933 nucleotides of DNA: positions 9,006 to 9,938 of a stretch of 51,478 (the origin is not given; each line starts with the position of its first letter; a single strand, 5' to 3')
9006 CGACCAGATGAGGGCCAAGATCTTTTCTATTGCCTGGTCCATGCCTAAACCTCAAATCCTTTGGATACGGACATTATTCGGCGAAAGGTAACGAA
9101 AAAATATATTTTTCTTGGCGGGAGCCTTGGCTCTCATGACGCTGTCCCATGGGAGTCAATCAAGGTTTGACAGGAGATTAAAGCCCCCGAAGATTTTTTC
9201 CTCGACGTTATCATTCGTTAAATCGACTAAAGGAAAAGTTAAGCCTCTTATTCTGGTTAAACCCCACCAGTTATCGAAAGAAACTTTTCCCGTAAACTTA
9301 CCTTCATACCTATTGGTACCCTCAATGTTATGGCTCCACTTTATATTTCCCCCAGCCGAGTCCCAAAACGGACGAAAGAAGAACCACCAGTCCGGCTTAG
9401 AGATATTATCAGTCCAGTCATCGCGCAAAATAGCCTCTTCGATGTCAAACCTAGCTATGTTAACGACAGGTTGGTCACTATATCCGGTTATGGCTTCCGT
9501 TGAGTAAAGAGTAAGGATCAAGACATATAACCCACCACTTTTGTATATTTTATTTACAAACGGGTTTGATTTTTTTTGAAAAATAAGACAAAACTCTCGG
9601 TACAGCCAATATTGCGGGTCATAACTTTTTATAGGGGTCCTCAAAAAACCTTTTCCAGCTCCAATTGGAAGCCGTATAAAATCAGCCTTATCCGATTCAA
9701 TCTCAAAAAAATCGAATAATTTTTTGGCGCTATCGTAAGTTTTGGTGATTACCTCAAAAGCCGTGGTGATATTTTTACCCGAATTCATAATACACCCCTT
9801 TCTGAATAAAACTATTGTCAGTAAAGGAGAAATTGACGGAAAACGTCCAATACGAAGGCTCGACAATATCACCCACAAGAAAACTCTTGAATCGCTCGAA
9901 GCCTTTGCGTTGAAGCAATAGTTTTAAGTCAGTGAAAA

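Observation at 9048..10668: Foreign, translationally coupled two-gene cassette (PD-(D/E)xK nuclease-like + unknown partner) embedded inside the nuo operon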

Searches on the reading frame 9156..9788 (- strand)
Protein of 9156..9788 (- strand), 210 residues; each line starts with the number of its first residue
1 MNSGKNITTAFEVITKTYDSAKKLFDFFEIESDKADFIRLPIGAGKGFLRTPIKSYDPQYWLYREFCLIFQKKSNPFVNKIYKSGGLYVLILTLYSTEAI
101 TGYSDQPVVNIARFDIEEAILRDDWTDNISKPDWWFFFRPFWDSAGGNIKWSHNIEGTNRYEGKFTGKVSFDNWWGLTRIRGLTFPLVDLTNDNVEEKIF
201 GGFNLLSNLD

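Call 4: search_protein_families(library=pfam, proteins=[window:9156-9788:-], max_evalue=1)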
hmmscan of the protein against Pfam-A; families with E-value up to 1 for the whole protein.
window:9156-9788:- (210 aa): 0 families

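Call 5: search_protein_families(library=padloc, proteins=[window:9156-9788:-], max_evalue=1)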
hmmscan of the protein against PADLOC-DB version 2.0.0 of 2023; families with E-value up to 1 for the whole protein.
window:9156-9788:- (210 aa): 0 families

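Call 6: search_protein_families(library=ncbifam, proteins=[window:9156-9788:-], max_evalue=1)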
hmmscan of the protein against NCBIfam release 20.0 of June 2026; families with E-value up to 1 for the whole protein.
window:9156-9788:- (210 aa): 1 family
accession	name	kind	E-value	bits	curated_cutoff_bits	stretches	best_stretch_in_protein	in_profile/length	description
NF000243.1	MecI_of_mecA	exception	0.018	15.2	250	1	15-100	21-108/123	mecA-type methicillin resistance repressor MecI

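Call 7: search_protein_families(library=phrogs, proteins=[window:9156-9788:-], max_evalue=1)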
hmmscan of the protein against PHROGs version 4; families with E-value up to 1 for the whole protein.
window:9156-9788:- (210 aa): 0 families

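Call 9: search_solved_structures(query=window:9156-9788:-, max_evalue=10)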
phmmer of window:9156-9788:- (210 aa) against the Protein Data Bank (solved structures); distinct sequences matched with E-value up to 10: 2.
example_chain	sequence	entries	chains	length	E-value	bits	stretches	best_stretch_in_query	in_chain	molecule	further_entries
1sd6_A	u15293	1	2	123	0.084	15.7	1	15-101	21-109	Methicillin resistance regulatory protein mecI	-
1okr_A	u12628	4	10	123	0.11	15.3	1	15-101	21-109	METHICILLIN RESISTANCE REGULATORY PROTEIN MECI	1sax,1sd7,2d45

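Call 12: find_homologous_proteins(query=window:9156-9788:-)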
Query window:9156-9788:- (210 aa): 1 proteins with E <= 0.001 among 80 candidates.
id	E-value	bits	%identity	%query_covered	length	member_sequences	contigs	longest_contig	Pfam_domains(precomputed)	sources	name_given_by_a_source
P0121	5.2e-141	486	100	100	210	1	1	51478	-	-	-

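Call 25: search_protein_representatives(protein=window:9156-9788:-)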
Query: 210 residues. Proteins with E-value up to 0.001 (for the whole library): 74; up to 1e-10: 26; up to 1e-30: 1. The best 74 are listed.
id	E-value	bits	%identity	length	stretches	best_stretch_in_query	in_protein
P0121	1.7e-141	485.7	100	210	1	1-210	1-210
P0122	6.4e-19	84.8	35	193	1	1-209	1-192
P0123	2.2e-17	79.8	34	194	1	1-208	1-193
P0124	3.6e-17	79.0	33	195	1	2-207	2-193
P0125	5.5e-17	78.4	32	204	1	3-206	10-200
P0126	5.7e-17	78.4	31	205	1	1-206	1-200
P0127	1.6e-16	77.0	32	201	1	3-205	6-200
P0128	1.0e-15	74.3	31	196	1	5-206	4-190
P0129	2.8e-15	72.9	35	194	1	1-206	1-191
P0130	3.7e-15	72.5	34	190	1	1-204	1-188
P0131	4.3e-15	72.2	36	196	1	1-204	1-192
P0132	1.0e-14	71.0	35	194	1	1-206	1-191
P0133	2.4e-14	69.8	33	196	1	1-208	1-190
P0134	5.8e-14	68.6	30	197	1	10-208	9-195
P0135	7.5e-14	68.2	36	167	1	57-207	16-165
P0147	1.4e-10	57.5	30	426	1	1-207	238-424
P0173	2.6e-05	40.3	33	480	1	3-207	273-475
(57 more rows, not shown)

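Call 50: predict_structure(alignment_id=A3)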
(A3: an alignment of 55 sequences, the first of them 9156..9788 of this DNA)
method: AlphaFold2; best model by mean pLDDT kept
length: 210 residues; sequences in the alignment: 55
mean_pLDDT: 89.7   pTM: 0.88
mean pLDDT of the five models: 89.7, 88.8, 88.8, 88.0, 87.4
residues with pLDDT >= 90: 135; 70-90: 61; 50-70: 14; < 50: 0
segments of 3 or more residues with pLDDT < 50: none
pLDDT, mean of each block of 10 residues (from residue 1): 95 96 95 96 88 86 94 93 94 85 85 87 73 89 85 84 86 85 95 97 95
secondary structure, 60 per line:
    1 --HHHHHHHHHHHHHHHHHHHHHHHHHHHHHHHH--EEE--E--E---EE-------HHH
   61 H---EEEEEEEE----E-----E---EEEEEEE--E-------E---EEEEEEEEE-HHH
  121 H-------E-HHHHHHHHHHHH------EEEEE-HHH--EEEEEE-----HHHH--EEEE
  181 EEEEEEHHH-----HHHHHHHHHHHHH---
elements in order: H3-34 E37-39 H58-61 E65-72 E87-93 E108-116 H118-121 H131-142 E149-153 E160-165 H171-174 E177-186 H195-207

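Call 53: fold_search(model_id=the predicted structure, library=pdb)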
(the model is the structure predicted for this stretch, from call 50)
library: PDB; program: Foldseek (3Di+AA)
matches with E <= 10: 226; with E <= 0.001: 0
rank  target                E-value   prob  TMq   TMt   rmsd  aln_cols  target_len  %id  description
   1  5whm_A                1.8e-01  0.06  0.14  0.12  16.5       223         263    9  Crystal Structure of IclR Family Transcriptional Regulator from Brucella abortus (released 2017-08-23)
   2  5whm_C                2.2e-01  0.06  0.13  0.12  16.1       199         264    9  Crystal Structure of IclR Family Transcriptional Regulator from Brucella abortus (released 2017-08-23)
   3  5whm_B                2.6e-01  0.06  0.15  0.14  16.3       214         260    9  Crystal Structure of IclR Family Transcriptional Regulator from Brucella abortus (released 2017-08-23)
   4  5whm_D                2.9e-01  0.05  0.13  0.11  16.1       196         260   10  Crystal Structure of IclR Family Transcriptional Regulator from Brucella abortus (released 2017-08-23)
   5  1jhs                  4.8e-01  0.04  0.15  0.16  16.5       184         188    9  Protein Mog1 E65A mutant (released 2003-06-03)
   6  5e4d_A                6.9e-01  0.06  0.15  0.18  13.9       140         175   13  Hydroxynitrile lyase from the fern Davallia tyermanii in complex with benzoic acid (released 2016-10-12)
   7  2ec1_MODEL_1_A        6.9e-01  0.04  0.14  0.19  11.4       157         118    8  Solution structure of the RanBD1 domain from human Nucleoporin 50 kDa (released 2007-08-14)
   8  7n8y_B                7.3e-01  0.06  0.16  0.05  13.2       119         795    9  Oxidized PheRS G318W from Salmonella enterica serovar Typhimurium (released 2021-10-06)
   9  3pco_B                7.3e-01  0.05  0.14  0.05  14.3       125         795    9  crystal structure of E. coli phenylalanine-tRNA synthetase complexed with phenylalanine and AMP (released 2011-03-02)
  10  6ood                  7.8e-01  0.02  0.12  0.14  15.8       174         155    9  Structure of the pterocarpan synthase dirigent protein PsPTS1 (released 2020-04-29)
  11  2o99_A                8.8e-01  0.03  0.13  0.15  16.4       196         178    9  The crystal structure of E.coli IclR C-terminal fragment in complex with glyoxylate (released 2007-04-10)
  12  1n5b_C                9.9e-01  0.06  0.19  0.29  14.4       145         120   10  Crystal Structure Of The Yersinia enterocolitica Molecular Chaperone Syce (released 2002-11-20)
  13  9xps_6                9.9e-01  0.03  0.18  0.17  18.4       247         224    6  The neck structure of the Phage Phikz (released 2026-02-11)
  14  3kxy_A                1.1e+00  0.14  0.23  0.33   8.4       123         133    8  Crystal Structure of the ExsC-ExsE Complex (released 2010-06-30)
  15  1jya_A                1.1e+00  0.07  0.18  0.29  13.9       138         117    9  Crystal Structure of SycE (released 2001-10-31)
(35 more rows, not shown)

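Call 55: search_protein_families(library=pfam, alignment_id=A3, max_evalue=0.01)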
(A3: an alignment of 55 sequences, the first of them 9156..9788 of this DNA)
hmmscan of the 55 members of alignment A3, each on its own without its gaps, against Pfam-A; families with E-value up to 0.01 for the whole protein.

A. member 1, window:9156-9788:- (210 aa): 0 families

B. families by the number of members that match (of 55 scanned): 1 family
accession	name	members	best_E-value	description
PF19225.6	Spo16_N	1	0.0017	Spo16 protein, N-terminal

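Call 57: fold_search(model_id=the predicted structure, library=viral)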
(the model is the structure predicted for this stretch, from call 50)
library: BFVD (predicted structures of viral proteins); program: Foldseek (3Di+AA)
matches with E <= 10: 177; with E <= 0.001: 0
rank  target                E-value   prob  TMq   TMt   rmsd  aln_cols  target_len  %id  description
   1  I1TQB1                3.7e-01  0.04  0.16  0.12  15.1       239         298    9  (no name in the UniProt tables at hand)
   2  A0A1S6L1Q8            4.7e-01  0.06  0.17  0.17  17.5       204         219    8  (no name in the UniProt tables at hand)
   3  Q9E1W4                7.7e-01  0.03  0.16  0.18  17.2       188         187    8  Uncharacterized protein [Cercopithecine herpesvirus 9 (strain DHV)]
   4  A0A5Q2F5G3            8.2e-01  0.04  0.18  0.20  13.6       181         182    9  Lipoprotein [Erwinia phage Midgardsormr38]
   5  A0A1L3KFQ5            8.7e-01  0.07  0.27  0.21  20.0       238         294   12  (no name in the UniProt tables at hand)
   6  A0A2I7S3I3            9.2e-01  0.03  0.16  0.04  12.1       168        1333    9  (no name in the UniProt tables at hand)
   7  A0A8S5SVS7            9.8e-01  0.07  0.11  0.12   9.6        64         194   20  Conjugative transfer [Siphoviridae sp. ctDOT22]
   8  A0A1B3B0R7            1.2e+00  0.07  0.15  0.23  10.2        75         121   13  Uncharacterized protein [Gordonia phage Jumbo]
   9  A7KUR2                1.2e+00  0.02  0.12  0.11  17.0       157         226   10  (no name in the UniProt tables at hand)
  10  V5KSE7                1.4e+00  0.07  0.14  0.19   9.7        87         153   13  Hyphothetical protein [Escherichia phage 4MG]
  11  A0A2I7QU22            1.5e+00  0.01  0.12  0.09  22.9       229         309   10  (no name in the UniProt tables at hand)
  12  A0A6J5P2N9            1.6e+00  0.04  0.18  0.10  10.6       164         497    8  Uncharacterized protein [uncultured Caudovirales phage]
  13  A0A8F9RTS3            1.6e+00  0.03  0.18  0.14  15.6       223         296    6  Tumor necrosis factor receptor associated factor [Spotted knifejaw iridovirus]
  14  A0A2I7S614            1.7e+00  0.08  0.19  0.09  10.3        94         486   10  (no name in the UniProt tables at hand)
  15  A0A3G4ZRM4            1.7e+00  0.06  0.14  0.03  15.6       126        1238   11  E2 ubiquitin-conjugating enzyme [Terrestrivirus sp.]
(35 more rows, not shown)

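Call 66: search_protein_families(library=padloc, alignment_id=A3, max_evalue=0.1)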
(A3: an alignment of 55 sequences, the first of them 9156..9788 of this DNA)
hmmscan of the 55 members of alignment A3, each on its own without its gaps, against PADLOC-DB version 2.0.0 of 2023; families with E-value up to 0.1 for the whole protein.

A. member 1, window:9156-9788:- (210 aa): 0 families

B. families by the number of members that match (of 55 scanned): 2 families
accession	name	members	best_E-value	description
PDLC03415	REase_II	1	0.0023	Type II restriction enzyme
PDLC03363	MTase_II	1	0.013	Type II methyltransferase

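Call 78: search_protein_families(library=padloc, proteins=[P0147, P0173], max_evalue=0.1)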
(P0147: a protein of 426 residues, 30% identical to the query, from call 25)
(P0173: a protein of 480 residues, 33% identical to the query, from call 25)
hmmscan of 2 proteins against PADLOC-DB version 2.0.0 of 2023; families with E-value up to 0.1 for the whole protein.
P0147 (426 aa): 4 families
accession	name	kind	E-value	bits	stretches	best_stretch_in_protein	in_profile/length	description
PDLC04455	PDC-M15A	-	2.2e-13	48.3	1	5-103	6-101/226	-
PDLC04459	PDC-M15A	-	3e-13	48.1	1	16-202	29-195/231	-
PDLC04456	PDC-M15A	-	2.1e-12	45.3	1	16-202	28-192/260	-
PDLC04458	PDC-M15A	-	2.8e-11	41.7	1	16-218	29-220/243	-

P0173 (480 aa): 5 families
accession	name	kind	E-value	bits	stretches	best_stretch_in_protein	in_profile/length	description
PDLC04456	PDC-M15A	-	2.2e-12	45.3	1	12-219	25-195/260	-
PDLC04459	PDC-M15A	-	3e-11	41.5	1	13-103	27-109/231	-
PDLC04455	PDC-M15A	-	4e-11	40.8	1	1-102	1-98/226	-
PDLC04458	PDC-M15A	-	4.7e-07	27.9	1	13-106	27-119/243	-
PDLC04457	PDC-M15A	-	0.00096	16.8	1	69-103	69-105/256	-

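Call 87: find_homologous_proteins(query=A3, max_evalue=0.00001)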
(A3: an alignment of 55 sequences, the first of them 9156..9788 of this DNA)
Query A3 (55 sequences) (210 aa, profile of the alignment): 43 proteins with E <= 0.00001 among 2179 candidates.
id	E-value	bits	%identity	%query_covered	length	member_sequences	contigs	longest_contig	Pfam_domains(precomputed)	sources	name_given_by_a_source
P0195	3.1e-75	270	31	98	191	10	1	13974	-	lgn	-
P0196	2.4e-74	267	31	98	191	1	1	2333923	-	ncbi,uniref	ncbi:hypothetical protein [Ectobacillus sp. sgz5001026]|uniref:hypothetical protein n=1 Tax=Ectobaci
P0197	4.5e-73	263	30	98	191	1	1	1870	-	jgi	jgi:hypothetical protein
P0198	1.0e-72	262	29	98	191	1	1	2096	-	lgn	-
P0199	5.1e-72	260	28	98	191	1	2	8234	-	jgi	jgi:hypothetical protein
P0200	4.7e-71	257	28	100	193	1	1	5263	-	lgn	-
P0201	9.4e-71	256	26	99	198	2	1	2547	-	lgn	-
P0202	1.2e-70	255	26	98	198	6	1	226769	-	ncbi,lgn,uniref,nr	ncbi:hypothetical protein [Trichococcus alkaliphilus]|uniref:hypothetical protein n=1 Tax=Trichococc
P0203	4.2e-70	253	26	98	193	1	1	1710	-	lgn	-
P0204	1.4e-69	252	29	99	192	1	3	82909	-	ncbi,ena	-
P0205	2.3e-69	251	28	97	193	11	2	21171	-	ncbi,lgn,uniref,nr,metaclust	ncbi:hypothetical protein [Clostridium coskatii]|uniref:Uncharacterized protein n=1 Tax=Clostridium 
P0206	1.9e-68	248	29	99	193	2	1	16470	-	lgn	-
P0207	6.0e-65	237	22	98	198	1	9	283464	-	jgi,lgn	jgi:hypothetical protein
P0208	2.6e-64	235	23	98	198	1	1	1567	-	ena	-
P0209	3.3e-64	234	24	98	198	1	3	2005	-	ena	-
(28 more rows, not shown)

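Call 93: search_solved_structures(query=A3, max_evalue=10)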
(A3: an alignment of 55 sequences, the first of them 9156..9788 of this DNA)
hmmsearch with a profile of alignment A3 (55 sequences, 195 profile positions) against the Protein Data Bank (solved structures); distinct sequences matched with E-value up to 10: 2.
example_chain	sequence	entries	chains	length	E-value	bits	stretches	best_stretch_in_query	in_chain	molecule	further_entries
1k8m_A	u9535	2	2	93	0.16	14.9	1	105-182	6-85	E2 component of Branched-Chain alpha-Ketoacid Dehydrogenase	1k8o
2hiv_A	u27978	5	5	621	0.57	13.1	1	21-78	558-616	Thermostable DNA ligase | DNA ligase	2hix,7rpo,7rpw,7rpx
